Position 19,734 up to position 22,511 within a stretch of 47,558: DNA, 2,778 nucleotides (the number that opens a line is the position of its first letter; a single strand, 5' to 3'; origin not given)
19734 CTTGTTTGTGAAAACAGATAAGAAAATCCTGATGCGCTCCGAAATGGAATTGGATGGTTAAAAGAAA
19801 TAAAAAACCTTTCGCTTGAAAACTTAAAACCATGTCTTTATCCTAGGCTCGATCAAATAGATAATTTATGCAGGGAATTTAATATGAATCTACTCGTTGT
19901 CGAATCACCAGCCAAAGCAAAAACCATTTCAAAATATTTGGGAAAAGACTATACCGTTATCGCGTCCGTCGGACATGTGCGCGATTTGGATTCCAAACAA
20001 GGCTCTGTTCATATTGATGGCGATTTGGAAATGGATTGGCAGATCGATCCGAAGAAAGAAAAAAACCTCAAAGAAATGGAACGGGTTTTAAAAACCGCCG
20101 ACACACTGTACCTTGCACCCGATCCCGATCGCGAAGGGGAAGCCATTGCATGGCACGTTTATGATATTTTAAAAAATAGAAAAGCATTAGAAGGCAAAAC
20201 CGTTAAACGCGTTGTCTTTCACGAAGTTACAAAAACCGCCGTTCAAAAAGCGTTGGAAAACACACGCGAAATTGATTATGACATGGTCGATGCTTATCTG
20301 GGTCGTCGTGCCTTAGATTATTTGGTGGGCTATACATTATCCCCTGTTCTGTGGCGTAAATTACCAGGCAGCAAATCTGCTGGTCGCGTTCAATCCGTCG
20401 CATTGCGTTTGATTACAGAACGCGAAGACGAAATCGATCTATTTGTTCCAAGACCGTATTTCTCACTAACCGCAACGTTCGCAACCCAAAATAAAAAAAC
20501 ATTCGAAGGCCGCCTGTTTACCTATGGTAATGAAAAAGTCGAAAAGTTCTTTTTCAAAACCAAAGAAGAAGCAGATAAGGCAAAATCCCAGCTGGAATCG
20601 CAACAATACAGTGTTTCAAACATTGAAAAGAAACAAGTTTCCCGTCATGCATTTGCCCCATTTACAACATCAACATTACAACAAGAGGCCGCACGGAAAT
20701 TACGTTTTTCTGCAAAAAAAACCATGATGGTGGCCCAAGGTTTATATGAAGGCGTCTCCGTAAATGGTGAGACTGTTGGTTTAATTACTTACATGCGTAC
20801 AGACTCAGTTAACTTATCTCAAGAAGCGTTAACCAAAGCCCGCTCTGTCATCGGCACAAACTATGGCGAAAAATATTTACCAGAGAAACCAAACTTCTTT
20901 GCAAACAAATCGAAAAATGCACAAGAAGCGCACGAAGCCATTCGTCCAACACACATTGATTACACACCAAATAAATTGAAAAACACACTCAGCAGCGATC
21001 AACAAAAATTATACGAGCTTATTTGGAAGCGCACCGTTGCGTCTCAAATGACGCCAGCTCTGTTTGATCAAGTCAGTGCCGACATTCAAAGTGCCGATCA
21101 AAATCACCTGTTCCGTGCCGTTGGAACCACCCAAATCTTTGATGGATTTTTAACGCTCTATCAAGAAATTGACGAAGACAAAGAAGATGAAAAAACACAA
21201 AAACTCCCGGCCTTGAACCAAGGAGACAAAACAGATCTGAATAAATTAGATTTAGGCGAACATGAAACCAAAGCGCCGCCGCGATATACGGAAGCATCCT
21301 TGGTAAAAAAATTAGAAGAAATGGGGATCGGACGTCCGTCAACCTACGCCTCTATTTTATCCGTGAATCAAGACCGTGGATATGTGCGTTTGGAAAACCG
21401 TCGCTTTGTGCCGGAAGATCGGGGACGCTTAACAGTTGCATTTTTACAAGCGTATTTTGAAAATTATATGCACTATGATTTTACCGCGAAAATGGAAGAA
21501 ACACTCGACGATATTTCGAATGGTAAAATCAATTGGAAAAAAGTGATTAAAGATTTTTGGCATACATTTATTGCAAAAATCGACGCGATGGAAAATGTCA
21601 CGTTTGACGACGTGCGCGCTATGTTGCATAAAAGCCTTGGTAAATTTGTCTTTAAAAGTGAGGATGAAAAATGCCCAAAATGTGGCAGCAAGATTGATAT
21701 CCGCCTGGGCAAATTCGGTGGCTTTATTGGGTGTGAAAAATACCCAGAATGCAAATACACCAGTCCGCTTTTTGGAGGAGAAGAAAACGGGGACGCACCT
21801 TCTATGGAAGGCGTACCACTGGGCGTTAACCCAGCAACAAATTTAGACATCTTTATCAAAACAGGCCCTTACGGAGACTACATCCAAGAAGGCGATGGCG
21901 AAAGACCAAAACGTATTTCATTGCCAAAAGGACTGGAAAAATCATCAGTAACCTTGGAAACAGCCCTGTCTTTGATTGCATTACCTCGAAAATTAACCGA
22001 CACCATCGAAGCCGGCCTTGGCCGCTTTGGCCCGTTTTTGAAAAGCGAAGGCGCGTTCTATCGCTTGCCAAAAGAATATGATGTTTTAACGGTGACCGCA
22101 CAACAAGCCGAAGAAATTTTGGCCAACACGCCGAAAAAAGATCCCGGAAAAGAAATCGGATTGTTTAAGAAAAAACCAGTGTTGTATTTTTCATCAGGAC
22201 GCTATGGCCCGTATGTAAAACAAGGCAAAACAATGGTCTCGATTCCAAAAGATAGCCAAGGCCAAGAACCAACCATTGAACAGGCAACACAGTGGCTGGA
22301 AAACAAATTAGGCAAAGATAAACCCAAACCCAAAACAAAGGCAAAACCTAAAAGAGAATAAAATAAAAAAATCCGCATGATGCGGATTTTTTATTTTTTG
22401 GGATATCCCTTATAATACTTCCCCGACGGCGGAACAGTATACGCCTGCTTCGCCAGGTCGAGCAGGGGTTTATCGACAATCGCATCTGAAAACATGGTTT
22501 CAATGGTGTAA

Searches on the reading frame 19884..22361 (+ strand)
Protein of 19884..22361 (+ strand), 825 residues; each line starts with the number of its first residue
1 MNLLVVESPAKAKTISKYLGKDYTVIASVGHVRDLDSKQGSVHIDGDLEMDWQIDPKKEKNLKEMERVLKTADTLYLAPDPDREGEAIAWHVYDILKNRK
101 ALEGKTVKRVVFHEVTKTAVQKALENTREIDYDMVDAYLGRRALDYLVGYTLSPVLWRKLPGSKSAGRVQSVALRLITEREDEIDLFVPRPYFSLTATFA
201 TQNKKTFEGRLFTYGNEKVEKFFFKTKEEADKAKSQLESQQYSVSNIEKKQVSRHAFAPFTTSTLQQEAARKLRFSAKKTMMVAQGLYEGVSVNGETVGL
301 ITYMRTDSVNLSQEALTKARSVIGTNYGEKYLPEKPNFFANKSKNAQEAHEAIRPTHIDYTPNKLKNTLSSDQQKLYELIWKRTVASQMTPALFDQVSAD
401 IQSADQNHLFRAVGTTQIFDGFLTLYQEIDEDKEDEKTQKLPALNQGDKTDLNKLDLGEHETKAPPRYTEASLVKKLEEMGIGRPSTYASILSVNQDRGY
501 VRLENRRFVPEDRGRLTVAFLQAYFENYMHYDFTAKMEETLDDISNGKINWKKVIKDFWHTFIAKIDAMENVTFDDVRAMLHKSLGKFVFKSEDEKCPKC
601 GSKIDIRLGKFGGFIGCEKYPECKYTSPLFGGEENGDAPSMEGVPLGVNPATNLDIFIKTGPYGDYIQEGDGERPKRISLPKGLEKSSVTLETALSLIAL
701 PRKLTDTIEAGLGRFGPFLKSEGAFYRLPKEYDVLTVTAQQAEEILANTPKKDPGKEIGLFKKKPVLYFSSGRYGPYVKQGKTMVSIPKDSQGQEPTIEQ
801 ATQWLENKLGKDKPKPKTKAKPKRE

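Call 71: search_protein_families(library=pfam, proteins=[window:19884-22361:+], max_evalue=0.00001)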
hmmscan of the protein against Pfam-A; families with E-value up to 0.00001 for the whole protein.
window:19884-22361:+ (825 aa): 4 families
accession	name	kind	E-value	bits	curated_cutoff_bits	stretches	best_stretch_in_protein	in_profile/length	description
PF01131.25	Topoisom_bac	-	5.4e-125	418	35.1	1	130-556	2-411/411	DNA topoisomerase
PF13368.11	Toprim_C_rpt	-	2.5e-35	120.6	22.3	3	649-705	1-53/57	Topoisomerase C-terminal repeat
PF01751.28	Toprim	-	3.3e-21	75.7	23.1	1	3-114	2-95/96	Toprim domain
PF01396.24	Zn_ribbon_Top1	-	1.3e-13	50.9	32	1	594-629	1-36/39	Topoisomerase DNA binding C4 zinc finger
